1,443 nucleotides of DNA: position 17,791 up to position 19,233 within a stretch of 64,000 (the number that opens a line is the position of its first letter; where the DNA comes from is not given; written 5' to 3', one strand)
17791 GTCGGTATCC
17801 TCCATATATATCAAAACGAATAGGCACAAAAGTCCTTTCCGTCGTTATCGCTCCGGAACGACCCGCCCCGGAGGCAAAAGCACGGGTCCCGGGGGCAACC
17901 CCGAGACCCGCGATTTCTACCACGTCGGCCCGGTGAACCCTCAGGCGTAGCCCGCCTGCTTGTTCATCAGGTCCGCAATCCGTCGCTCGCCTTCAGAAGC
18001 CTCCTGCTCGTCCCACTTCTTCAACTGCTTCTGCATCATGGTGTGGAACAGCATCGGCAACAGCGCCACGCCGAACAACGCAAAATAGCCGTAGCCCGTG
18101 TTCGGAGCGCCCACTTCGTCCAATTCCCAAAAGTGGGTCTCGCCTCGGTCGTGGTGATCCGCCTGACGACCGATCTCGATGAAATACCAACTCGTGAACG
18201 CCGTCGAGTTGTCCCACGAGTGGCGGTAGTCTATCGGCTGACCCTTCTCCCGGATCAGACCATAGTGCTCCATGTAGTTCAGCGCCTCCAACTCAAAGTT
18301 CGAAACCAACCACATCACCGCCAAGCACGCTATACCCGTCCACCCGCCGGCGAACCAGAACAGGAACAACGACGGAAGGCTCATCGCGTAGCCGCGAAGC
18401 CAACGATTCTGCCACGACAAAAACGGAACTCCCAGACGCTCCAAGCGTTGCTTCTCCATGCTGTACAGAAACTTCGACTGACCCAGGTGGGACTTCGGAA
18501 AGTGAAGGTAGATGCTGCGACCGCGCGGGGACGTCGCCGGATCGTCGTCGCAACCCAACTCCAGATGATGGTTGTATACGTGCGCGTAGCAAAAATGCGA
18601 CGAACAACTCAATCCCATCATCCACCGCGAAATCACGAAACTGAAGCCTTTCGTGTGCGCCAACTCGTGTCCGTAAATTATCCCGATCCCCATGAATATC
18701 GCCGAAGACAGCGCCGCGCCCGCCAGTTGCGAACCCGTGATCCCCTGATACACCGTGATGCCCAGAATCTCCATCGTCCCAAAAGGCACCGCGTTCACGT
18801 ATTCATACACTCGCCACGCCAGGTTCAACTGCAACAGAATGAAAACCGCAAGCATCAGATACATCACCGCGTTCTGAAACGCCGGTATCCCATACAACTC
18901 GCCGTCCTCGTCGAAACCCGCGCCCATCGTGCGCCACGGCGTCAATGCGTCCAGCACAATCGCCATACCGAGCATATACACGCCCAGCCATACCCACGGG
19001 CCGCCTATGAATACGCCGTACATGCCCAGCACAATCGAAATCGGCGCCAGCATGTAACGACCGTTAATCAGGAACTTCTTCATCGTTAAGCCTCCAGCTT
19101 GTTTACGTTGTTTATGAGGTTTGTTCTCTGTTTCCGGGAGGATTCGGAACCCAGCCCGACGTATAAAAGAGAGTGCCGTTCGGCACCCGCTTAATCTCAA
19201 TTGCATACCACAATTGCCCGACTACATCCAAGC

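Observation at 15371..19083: Orphan XylM/AlkB-family membrane monooxygenase cluster with atypical partners inserted downstream of pnp-msrB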

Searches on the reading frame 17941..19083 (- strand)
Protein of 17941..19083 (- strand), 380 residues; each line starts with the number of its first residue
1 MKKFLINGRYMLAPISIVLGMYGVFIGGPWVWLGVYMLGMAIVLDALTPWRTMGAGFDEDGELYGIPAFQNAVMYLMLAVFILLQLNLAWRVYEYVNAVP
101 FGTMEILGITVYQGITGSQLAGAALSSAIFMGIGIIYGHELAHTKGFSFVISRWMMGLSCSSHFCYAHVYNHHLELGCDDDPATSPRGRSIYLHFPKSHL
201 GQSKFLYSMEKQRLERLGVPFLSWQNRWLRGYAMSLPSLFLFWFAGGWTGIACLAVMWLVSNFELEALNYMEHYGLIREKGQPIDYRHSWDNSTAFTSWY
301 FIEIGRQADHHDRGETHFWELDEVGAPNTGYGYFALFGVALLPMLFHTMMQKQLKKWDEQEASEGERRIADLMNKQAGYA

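Call 3: search_protein_families(library=pfam, proteins=[window:17941-19083:-], max_evalue=0.01)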
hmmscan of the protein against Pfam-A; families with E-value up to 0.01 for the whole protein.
window:17941-19083:- (380 aa): 1 family
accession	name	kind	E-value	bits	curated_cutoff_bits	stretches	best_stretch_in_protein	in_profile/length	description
PF00487.30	FA_desaturase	-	6.2e-25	88.8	29.7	1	123-324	8-234/253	Fatty acid desaturase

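Call 4: search_protein_families(library=ncbifam, proteins=[window:17941-19083:-], max_evalue=0.01)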
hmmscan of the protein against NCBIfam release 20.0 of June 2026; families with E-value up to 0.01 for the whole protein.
window:17941-19083:- (380 aa): 0 families

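Call 5: search_solved_structures(query=window:17941-19083:-, max_evalue=1, show_alignments=2)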
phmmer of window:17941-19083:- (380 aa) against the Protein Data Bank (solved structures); distinct sequences matched with E-value up to 1: 2.
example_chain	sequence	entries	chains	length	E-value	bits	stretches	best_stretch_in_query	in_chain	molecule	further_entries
8f6t_A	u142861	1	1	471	6.1e-25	90.9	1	111-351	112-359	Alkane 1-monooxygenase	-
8sbb_A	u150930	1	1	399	4.3e-24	88.1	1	89-354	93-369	Alkane 1-monooxygenase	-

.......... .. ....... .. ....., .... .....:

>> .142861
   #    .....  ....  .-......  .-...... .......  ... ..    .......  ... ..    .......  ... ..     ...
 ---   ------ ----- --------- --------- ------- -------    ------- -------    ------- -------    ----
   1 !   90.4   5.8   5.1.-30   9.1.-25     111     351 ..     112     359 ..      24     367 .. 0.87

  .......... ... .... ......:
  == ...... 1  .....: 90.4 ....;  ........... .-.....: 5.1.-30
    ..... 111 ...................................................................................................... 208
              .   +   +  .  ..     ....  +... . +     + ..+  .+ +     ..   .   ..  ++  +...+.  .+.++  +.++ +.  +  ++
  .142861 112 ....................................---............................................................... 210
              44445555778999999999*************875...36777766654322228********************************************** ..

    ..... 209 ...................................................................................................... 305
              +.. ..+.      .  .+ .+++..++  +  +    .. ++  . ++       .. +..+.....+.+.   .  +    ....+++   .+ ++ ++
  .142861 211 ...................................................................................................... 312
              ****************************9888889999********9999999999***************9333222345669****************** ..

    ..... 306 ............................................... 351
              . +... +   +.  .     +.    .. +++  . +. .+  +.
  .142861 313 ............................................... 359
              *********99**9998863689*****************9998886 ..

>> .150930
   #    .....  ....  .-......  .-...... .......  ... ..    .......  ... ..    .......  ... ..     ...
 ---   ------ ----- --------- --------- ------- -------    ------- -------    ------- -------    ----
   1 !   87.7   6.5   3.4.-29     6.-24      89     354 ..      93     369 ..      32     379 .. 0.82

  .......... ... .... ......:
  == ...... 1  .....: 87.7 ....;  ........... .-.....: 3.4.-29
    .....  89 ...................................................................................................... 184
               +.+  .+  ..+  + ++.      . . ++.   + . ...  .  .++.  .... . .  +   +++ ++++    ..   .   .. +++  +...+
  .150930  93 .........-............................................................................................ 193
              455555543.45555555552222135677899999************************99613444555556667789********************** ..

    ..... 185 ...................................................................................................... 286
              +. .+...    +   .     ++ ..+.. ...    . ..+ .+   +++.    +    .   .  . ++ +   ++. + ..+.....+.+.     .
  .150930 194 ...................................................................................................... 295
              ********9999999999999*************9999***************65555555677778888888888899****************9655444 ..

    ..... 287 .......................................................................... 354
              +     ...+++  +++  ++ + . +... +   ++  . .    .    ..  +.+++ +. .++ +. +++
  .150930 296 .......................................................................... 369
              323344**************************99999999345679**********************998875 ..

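Call 6: find_homologous_proteins(query=window:17941-19083:-)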
Query window:17941-19083:- (380 aa): 1189 proteins with E <= 0.001 among 6293 candidates; the best 120 are listed.
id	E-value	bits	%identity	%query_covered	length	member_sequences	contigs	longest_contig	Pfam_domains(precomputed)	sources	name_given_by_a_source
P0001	2.4e-261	884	99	100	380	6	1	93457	PF00487.31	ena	-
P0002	9.2e-260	879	99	100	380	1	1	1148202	PF00487.31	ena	-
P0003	2.3e-259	878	98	100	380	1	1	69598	PF00487.31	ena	-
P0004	3.3e-233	792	88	100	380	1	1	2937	PF00487.31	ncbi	-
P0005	5.1e-230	781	86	100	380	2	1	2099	PF00487.31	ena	-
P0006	8.5e-228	774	86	100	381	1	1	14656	PF00487.31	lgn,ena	-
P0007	2.0e-224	763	84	100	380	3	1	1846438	PF00487.31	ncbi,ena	-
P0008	3.6e-224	762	85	100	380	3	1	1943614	PF00487.31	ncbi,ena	-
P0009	1.6e-223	760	84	100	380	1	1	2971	PF00487.31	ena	-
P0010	2.0e-223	759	83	100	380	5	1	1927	PF00487.31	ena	-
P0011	3.2e-223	759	84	100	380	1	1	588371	PF00487.31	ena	-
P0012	4.3e-223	758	84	100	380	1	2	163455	PF00487.31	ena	-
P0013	8.4e-223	757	84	100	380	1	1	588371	PF00487.31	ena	-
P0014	5.0e-219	745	81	100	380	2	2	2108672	PF00487.31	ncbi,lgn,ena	-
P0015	8.7e-217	738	82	100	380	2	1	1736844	PF00487.31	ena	-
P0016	9.5e-215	731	80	100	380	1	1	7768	PF00487.31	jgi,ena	-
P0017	1.3e-214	730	80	100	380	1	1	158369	PF00487.31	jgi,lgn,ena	-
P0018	3.9e-214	729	80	100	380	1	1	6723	PF00487.31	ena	-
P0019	3.0e-213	726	79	100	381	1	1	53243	PF00487.31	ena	-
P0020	2.3e-212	723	80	100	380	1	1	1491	PF00487.31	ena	-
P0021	3.4e-212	722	79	100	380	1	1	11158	PF00487.31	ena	-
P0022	7.5e-212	721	80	100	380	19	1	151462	PF00487.31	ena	-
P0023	1.6e-211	720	79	100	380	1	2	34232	PF00487.31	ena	-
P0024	1.6e-211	720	79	100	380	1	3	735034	PF00487.31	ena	-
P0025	5.2e-211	719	79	100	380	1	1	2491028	PF00487.31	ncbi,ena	-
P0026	1.7e-210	717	79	100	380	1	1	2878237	PF00487.31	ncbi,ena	-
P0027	5.0e-210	715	77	100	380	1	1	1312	PF00487.31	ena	-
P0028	2.5e-209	713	79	99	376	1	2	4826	PF00487.31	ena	-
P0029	5.7e-209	712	78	100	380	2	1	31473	PF00487.31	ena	-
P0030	1.0e-208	711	76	100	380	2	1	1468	PF00487.31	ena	-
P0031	1.1e-208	711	77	100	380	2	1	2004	PF00487.31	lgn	-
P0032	2.8e-208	710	77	100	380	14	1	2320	PF00487.31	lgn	-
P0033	2.6e-207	706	76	100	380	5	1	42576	PF00487.31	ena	-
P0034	8.7e-207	705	77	98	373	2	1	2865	PF00487.31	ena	-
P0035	3.3e-206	703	77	100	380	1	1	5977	PF00487.31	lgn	-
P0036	3.4e-206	703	76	100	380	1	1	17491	PF00487.31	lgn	-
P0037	2.0e-205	700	76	100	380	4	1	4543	PF00487.31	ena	-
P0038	2.8e-204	696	76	100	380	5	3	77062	PF00487.31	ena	-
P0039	1.6e-203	694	74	100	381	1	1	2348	PF00487.31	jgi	jgi:alkane 1-monooxygenase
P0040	6.0e-203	692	74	100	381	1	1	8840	PF00487.31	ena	-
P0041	9.3e-203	691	75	100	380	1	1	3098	PF00487.31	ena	-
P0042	1.7e-202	691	75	100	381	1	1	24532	PF00487.31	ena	-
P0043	3.8e-202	689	75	100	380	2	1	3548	PF00487.31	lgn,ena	-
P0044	1.7e-201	687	74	100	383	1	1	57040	PF00487.31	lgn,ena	-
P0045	2.3e-201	687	75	100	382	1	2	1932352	PF00487.31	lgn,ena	-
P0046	2.5e-201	687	74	100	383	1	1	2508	PF00487.31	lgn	-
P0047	3.9e-201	686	74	100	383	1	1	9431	PF00487.31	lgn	-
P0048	5.7e-201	686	74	100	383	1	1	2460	PF00487.31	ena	-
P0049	8.0e-201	685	74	100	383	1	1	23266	PF00487.31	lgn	-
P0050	9.7e-201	685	74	100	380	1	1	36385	PF00487.31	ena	-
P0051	9.7e-201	685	74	100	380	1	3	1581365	PF00487.31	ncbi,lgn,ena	-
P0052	1.3e-200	684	74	100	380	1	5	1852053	PF00487.31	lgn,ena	-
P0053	1.6e-200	684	74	100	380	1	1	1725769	PF00487.31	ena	-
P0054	1.9e-200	684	74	100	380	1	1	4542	PF00487.31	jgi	-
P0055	2.3e-200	684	74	100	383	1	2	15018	PF00487.31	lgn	-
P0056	7.3e-200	682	74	100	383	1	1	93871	PF00487.31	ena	-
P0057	1.5e-199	681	74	100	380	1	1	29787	PF00487.31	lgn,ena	-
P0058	9.3e-199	678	73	100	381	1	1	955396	PF00487.31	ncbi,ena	-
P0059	1.2e-198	678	73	100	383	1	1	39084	PF00487.31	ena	-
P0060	1.7e-198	677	73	100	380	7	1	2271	PF00487.31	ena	-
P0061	4.6e-198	676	76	97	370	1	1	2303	PF00487.31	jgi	-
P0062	3.8e-197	673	74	100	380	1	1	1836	PF00487.31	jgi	-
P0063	7.5e-197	672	73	100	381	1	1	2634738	PF00487.31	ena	-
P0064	7.8e-197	672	74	100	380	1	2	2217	PF00487.31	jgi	jgi:alkane 1-monooxygenase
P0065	3.4e-196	670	74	100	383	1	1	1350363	PF00487.31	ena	-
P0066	4.4e-196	669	72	100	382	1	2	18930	PF00487.31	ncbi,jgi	-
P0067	9.9e-195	665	73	100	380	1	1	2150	PF00487.31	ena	-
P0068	1.1e-194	665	71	100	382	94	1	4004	PF00487.31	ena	-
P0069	1.5e-194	664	72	100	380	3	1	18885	PF00487.31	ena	-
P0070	1.7e-194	664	71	100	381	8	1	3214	PF00487.31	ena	-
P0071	7.2e-193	659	71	100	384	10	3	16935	PF00487.31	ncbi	-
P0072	2.7e-191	654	70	100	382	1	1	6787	PF00487.31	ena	-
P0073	4.2e-191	653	71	100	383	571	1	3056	PF00487.31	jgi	-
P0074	4.7e-191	653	72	100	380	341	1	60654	PF00487.31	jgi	jgi:alkane 1-monooxygenase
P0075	5.9e-190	649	72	100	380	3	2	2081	PF00487.31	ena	-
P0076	9.0e-190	649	72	100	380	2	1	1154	PF00487.31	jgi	jgi:alkane 1-monooxygenase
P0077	1.6e-189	648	71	100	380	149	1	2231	PF00487.31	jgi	-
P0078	1.8e-189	648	71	100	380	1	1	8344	PF00487.31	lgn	-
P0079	3.6e-189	647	70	100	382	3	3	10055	PF00487.31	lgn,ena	-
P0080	5.0e-189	646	70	100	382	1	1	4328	PF00487.31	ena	-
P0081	1.3e-188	645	70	100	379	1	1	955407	PF00487.31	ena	-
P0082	1.8e-188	644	70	100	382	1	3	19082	PF00487.31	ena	-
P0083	2.6e-188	644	71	100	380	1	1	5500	PF00487.31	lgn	-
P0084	4.0e-188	643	70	100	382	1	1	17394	PF00487.31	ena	-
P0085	1.4e-187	641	70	100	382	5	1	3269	PF00487.31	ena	-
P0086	1.5e-187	641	70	99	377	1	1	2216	PF00487.31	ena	-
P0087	1.5e-187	641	70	100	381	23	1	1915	PF00487.31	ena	-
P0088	2.9e-187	640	70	100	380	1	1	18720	PF00487.31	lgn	-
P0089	5.5e-187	639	71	100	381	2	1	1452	PF00487.31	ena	-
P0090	8.2e-187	639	70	100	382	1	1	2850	PF00487.31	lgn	-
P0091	9.3e-187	639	69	100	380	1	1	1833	PF00487.31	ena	-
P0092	2.8e-186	637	70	100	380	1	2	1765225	PF00487.31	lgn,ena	-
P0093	3.4e-186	637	70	100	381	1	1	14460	PF00487.31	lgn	-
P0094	4.0e-186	637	69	100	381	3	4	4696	PF00487.31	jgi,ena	jgi:alkane 1-monooxygenase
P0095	5.8e-186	636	70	100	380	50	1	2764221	PF00487.31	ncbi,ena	-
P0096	7.0e-186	636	69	100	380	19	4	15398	PF00487.31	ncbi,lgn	-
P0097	9.5e-186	635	70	100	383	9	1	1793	PF00487.31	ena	-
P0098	9.5e-186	635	81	86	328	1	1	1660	PF00487.31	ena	-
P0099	1.8e-185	635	70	100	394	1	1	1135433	PF00487.31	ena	-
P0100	2.3e-185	634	69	100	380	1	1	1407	PF00487.31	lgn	-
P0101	3.4e-185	634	70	100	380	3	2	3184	PF00487.31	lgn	-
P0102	3.6e-185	633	70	100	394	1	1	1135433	PF00487.31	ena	-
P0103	4.5e-185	633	70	100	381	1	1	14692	PF00487.31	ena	-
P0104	4.6e-185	633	70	100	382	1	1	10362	PF00487.31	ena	-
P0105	5.8e-185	633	69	100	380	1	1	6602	PF00487.31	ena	-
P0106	1.3e-184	632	69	100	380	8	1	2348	PF00487.31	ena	-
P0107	1.4e-184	632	69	100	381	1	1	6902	PF00487.31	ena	-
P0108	1.7e-184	631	70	100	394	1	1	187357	PF00487.31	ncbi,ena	-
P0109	1.8e-184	631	69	100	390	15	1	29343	PF00487.31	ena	-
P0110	2.1e-184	631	69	100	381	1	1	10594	PF00487.31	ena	-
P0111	3.3e-184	630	71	94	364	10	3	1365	PF00487.31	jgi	jgi:hypothetical protein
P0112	5.9e-184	630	69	100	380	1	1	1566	PF00487.31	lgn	-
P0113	1.2e-183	628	69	100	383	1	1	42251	PF00487.31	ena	-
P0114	2.8e-183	627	69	99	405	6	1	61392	PF00487.31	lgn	-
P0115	3.6e-183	627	69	100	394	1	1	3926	PF00487.31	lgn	-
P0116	4.2e-183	627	68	100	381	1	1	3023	PF00487.31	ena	-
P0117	5.5e-183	626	68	99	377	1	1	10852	PF00487.31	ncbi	-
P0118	6.9e-183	626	69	100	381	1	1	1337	PF00487.31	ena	-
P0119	1.1e-182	625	68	100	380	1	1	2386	PF00487.31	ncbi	-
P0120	1.2e-182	625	69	99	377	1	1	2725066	PF00487.31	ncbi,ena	-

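Call 7: find_related_loci(query=window:17941-19083:-, collection=genome_contigs, flank=8000)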
Query window:17941-19083:- (380 aa) in genome_contigs; peptide patterns used: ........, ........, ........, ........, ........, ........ (x = any residue, [..] = any of these).
141 stretches matched a pattern; 128 encode a relative of the query (tblastn E <= 1e-3); the best 80 are kept; 80 distinct loci.
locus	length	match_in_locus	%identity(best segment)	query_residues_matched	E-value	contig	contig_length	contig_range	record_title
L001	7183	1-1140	93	1-380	0e+0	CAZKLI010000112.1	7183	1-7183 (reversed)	MAG TPA_asm: uncultured Chromatiales bacterium isolate SRP338948_co1_35 genome assembly, contig: k141_102955, whole geno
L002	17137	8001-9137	85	1-379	0e+0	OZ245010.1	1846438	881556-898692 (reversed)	MAG: Candidatus Oxydemutatoraceae bacterium isolate ab49ed24-c91f-451f-9d16-9eaa7661b6c2 genome assembly, chromosome: 1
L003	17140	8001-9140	84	1-380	0e+0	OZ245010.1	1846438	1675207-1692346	MAG: Candidatus Oxydemutatoraceae bacterium isolate ab49ed24-c91f-451f-9d16-9eaa7661b6c2 genome assembly, chromosome: 1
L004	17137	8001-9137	85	1-379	0e+0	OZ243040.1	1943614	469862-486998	MAG: Candidatus Oxydemutatoraceae bacterium isolate d409439e-bbe9-4395-9690-5ca113de89f6 genome assembly, chromosome: 1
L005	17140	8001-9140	79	1-380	0e+0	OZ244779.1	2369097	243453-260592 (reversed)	MAG: Candidatus Oxydemutatoraceae bacterium isolate c783f144-f5ec-4720-941b-9b53451a92fd genome assembly, chromosome: 1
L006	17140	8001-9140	79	1-380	0e+0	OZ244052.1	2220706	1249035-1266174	MAG: uncultured candidatus Porisulfidus sp. isolate d44410dd-c181-48df-95fb-d4a73cfd76fe genome assembly, chromosome: 1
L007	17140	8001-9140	79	1-380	0e+0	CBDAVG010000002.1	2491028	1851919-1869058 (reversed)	MAG: uncultured candidatus Porisulfidus sp. isolate b077468b-a020-405f-b790-8ad8e597f481 genome assembly, contig: contig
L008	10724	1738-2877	79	1-380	0e+0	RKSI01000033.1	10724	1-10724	MAG: Gammaproteobacteria bacterium isolate PNGst_S_binSS2 scaffold_96, whole genome shotgun sequence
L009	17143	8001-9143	73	1-380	0e+0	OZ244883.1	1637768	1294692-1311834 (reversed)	MAG: uncultured candidatus Porisulfidus sp. isolate db3b2cb4-51bc-49ba-a387-c7fd0bb1654f genome assembly, chromosome: 1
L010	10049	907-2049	71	1-379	0e+0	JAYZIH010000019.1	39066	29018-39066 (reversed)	MAG: Pseudomonadota bacterium isolate XB_MAG231 DB_MAG231_0019, whole genome shotgun sequence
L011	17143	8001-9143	70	1-379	0e+0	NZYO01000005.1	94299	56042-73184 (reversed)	MAG: Gammaproteobacteria bacterium isolate NAT271 30219, whole genome shotgun sequence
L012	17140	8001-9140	72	1-380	0e+0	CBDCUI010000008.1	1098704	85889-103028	MAG: Gammaproteobacteria bacterium isolate 743376f1-14b3-4e29-811e-3c2fa12b1d83 genome assembly, contig: contig_8, whole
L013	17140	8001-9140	72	1-380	0e+0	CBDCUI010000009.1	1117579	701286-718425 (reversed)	MAG: Gammaproteobacteria bacterium isolate 743376f1-14b3-4e29-811e-3c2fa12b1d83 genome assembly, contig: contig_9, whole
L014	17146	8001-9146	70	1-380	0e+0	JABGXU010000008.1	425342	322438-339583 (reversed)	MAG: Gammaproteobacteria bacterium isolate SI034_bin82 k141_2453665, whole genome shotgun sequence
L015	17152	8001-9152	70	1-380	0e+0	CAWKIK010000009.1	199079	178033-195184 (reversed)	MAG: uncultured Gammaproteobacteria bacterium isolate MFD01721.bin.1.106 genome assembly, contig: contig_67994, whole ge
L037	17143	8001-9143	65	1-379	2e-167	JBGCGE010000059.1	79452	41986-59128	MAG: Gammaproteobacteria bacterium isolate SGMAG-06 contig59, whole genome shotgun sequence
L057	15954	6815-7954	66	1-379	2e-170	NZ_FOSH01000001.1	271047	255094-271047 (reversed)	Methylophaga sulfidovorans strain DSM 11578, whole genome shotgun sequence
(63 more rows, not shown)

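Call 10: find_encoding_contigs(protein=window:17941-19083:-, flank=10000, max_places=4)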
Protein window:17941-19083:- (380 aa): 1 contig read that carries it; 1 place shown.
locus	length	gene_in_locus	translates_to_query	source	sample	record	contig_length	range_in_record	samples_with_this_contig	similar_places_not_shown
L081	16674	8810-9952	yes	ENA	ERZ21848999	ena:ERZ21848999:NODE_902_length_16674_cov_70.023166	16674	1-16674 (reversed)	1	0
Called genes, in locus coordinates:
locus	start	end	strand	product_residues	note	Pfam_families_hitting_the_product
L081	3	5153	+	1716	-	?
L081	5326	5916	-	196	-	PF14803:Zn_ribbon_Nudix, PF00293:NUDIX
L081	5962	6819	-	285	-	PF00581:Rhodanese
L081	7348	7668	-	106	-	PF01722:BolA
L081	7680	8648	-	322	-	PF00376:MerR (weak), PF13411:MerR_1, PF02607:B12-binding_2 (weak)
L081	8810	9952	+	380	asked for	PF00487:FA_desaturase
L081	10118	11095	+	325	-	PF01963:TraB_PrgY_gumN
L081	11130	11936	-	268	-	PF01026:TatD_DNase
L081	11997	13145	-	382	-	PF13431:TPR_17 (faint), PF13432:TPR_16 (faint), PF14559:TPR_19 (faint), PF12895:ANAPC3 (faint), PF13650:Asp_protease_2, PF13975:gag-asp_proteas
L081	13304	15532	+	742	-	PF04932:Wzy_C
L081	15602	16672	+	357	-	?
